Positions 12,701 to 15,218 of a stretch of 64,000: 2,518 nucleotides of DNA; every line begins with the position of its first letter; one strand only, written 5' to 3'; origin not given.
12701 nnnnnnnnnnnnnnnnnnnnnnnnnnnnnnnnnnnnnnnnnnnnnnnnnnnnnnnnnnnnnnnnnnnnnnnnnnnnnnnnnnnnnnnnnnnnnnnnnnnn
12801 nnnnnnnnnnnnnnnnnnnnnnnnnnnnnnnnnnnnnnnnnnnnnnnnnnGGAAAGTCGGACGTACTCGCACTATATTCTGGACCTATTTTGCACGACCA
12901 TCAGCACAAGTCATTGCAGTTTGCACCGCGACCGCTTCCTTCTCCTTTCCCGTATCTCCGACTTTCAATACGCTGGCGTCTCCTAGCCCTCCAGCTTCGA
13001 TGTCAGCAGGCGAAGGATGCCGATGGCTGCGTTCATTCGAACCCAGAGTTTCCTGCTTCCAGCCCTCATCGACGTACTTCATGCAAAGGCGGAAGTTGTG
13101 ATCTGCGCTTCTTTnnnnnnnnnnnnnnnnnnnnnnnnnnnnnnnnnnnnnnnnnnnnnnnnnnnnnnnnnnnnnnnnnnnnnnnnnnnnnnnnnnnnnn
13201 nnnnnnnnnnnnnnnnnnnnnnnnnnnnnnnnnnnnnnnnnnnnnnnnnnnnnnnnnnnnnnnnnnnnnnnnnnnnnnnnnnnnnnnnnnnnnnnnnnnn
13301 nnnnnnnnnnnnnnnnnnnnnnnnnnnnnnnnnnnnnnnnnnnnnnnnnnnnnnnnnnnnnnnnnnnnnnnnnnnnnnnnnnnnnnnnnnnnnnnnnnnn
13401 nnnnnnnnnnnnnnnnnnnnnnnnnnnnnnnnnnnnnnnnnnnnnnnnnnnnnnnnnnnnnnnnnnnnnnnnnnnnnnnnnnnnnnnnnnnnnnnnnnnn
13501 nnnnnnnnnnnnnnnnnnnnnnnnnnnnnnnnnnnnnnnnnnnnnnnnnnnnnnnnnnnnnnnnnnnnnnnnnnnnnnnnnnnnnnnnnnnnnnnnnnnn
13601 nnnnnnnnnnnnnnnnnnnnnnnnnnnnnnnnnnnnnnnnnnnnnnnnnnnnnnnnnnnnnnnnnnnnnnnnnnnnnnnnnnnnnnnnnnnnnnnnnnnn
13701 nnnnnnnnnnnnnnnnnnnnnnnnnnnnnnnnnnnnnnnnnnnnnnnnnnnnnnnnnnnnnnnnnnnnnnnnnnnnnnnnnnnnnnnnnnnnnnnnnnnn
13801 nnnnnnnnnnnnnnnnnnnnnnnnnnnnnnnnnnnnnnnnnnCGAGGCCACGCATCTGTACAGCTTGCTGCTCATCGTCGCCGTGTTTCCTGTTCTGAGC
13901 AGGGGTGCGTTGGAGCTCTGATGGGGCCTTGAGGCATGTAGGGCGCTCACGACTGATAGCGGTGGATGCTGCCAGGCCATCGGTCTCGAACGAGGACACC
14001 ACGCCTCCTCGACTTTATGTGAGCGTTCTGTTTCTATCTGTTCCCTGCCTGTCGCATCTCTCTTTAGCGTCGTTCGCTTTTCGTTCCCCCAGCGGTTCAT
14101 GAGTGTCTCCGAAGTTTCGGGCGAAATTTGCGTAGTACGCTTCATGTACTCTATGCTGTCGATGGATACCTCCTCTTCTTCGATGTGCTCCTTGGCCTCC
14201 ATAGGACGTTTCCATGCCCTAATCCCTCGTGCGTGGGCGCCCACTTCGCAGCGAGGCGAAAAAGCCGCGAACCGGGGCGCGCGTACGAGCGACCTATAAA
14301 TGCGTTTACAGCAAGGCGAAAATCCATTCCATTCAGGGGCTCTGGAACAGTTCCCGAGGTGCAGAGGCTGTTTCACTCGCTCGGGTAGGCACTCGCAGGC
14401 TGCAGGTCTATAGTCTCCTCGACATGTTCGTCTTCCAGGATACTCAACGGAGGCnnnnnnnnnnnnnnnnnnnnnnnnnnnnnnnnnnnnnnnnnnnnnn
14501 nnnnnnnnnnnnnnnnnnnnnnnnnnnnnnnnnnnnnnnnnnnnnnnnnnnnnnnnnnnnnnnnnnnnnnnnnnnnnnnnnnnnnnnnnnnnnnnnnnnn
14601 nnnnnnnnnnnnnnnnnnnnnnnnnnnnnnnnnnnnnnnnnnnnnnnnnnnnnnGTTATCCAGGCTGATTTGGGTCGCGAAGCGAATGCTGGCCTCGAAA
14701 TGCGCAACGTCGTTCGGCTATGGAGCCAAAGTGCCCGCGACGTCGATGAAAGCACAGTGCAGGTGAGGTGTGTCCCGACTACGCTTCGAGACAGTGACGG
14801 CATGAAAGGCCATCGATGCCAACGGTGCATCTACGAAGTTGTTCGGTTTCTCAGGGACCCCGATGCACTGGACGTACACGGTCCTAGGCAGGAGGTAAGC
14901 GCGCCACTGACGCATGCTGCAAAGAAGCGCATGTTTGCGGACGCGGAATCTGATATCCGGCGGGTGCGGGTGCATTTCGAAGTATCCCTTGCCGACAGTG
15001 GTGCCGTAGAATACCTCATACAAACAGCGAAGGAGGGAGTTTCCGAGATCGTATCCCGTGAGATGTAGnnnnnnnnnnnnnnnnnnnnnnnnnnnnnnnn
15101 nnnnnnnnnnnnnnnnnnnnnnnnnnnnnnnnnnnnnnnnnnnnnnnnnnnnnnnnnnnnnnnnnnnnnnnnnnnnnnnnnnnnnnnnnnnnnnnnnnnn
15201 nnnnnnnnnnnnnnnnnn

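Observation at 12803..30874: Three-copy 2.76-kb non-coding direct repeat (DR-A) interleaved with unique genes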

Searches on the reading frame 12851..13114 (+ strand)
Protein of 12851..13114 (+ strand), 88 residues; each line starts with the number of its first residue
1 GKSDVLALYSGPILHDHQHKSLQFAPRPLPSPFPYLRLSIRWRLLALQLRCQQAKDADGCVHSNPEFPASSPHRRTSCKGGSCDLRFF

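Call 47: search_protein_families(library=pfam, alignment_id=A3, max_evalue=0.1)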
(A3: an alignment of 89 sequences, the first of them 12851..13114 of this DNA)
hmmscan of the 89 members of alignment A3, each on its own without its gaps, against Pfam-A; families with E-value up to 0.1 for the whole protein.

A. member 1, window:12851-13114:+ (88 aa): 0 families

B. families by the number of members that match (of 89 scanned): 2 families
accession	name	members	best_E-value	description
PF00074.25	RnaseA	1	0.082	Pancreatic ribonuclease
PF13478.12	XdhC_C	1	0.099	XdhC Rossmann domain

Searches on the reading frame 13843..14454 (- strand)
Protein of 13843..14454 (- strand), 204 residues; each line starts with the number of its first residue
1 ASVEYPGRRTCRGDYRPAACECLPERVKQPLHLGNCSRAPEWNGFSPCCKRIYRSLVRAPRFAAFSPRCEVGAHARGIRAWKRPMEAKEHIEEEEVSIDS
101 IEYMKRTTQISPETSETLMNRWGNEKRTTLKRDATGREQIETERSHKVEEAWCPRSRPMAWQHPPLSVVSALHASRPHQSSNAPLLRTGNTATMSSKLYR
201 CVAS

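Call 9: search_protein_families(library=pfam, max_evalue=1, proteins=[window:13843-14454:-])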
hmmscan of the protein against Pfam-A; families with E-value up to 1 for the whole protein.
window:13843-14454:- (204 aa): 0 families

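Call 99: find_related_loci(query=window:13843-14454:-, collection=viral_contigs, flank=2000)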
Query window:13843-14454:- (204 aa) in viral_contigs; peptide patterns used: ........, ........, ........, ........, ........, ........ (x = any residue, [..] = any of these).
7 stretches matched a pattern, but none encodes a relative of the query by tblastn (E <= 1e-3).

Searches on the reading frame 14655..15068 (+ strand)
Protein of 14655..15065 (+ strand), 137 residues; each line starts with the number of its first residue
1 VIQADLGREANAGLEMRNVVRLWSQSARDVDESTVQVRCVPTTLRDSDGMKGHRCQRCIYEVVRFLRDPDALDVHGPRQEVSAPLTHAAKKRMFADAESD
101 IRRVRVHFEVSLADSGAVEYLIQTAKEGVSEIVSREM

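Call 9: search_protein_families(library=pfam, max_evalue=1, proteins=[window:14655-15065:+])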
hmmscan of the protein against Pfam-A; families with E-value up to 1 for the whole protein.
window:14655-15065:+ (137 aa): 0 families

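Call 54: find_encoding_contigs(protein=window:14670-15068:+, flank=10000, max_places=10)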
Protein window:14670-15068:+ (132 aa): 24 contigs read that carry it; 10 places shown.
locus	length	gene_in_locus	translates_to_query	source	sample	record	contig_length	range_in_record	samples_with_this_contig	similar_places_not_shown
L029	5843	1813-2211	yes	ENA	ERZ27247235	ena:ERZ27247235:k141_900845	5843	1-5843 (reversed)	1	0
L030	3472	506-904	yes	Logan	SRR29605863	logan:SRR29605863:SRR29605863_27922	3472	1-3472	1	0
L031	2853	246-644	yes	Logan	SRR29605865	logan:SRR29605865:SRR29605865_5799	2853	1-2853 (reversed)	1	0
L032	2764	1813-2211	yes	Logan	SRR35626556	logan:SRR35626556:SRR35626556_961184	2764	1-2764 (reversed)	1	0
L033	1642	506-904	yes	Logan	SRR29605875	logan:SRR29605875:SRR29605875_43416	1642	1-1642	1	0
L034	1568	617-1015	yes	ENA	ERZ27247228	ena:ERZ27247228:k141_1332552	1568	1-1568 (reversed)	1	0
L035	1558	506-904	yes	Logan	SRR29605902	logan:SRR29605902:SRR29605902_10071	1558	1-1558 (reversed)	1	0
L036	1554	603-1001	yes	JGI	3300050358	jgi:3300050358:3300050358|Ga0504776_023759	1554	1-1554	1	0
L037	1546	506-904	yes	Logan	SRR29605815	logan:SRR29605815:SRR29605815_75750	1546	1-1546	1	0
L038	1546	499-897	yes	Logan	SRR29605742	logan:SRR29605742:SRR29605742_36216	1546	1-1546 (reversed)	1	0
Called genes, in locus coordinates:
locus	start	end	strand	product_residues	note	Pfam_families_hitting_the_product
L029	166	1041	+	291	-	-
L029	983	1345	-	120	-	-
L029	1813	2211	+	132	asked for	-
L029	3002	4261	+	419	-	-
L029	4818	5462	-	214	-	PF00504:Chloroa_b-bind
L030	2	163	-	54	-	?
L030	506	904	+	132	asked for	-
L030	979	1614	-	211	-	-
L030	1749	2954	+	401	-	PF00650:CRAL_TRIO (faint)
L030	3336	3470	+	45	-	?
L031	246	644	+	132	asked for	-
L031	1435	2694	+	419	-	-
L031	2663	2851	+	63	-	?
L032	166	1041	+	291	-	-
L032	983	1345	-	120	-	-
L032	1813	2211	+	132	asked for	-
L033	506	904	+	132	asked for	-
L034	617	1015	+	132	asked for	-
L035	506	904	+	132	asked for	-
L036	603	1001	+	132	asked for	-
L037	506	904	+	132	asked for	-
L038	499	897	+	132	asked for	-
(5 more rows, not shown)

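Call 71: search_protein_representatives(protein=window:14655-15065:+)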
Query: 137 residues. Proteins with E-value up to 0.001 (for the whole library): 4; up to 1e-10: 1; up to 1e-30: 1. The best 4 are listed.
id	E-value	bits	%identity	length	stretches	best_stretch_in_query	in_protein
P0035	4.5e-80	282.2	98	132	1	6-137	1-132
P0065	4.0e-09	52.9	26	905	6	27-103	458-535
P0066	5.8e-06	42.7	36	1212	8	18-43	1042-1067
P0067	9.7e-05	38.7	35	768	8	18-43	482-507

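Call 87: predict_structure(protein=window:14655-15065:+)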
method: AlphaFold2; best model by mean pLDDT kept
length: 137 residues; sequences in the alignment: 1
mean_pLDDT: 39.4   pTM: 0.31
mean pLDDT of the five models: 39.4, 39.0, 37.9, 35.7, 34.6
residues with pLDDT >= 90: 0; 70-90: 0; 50-70: 10; < 50: 127
segments of 3 or more residues with pLDDT < 50: 1-86, 89-118, 128-137
pLDDT, mean of each block of 10 residues (from residue 1): 28 33 36 36 33 41 43 37 44 44 41 44 51 41
secondary structure, 60 per line:
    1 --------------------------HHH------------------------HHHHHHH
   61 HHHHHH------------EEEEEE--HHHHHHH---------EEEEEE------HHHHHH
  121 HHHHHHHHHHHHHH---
elements in order: H54-66 E79-84 H87-93 E103-108 H115-134

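Call 100: find_related_loci(query=window:14655-15065:+, collection=viral_contigs, flank=2000)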
Query window:14655-15065:+ (137 aa) in viral_contigs; peptide patterns used: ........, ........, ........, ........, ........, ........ (x = any residue, [..] = any of these).
18 stretches matched a pattern, but none encodes a relative of the query by tblastn (E <= 1e-3).
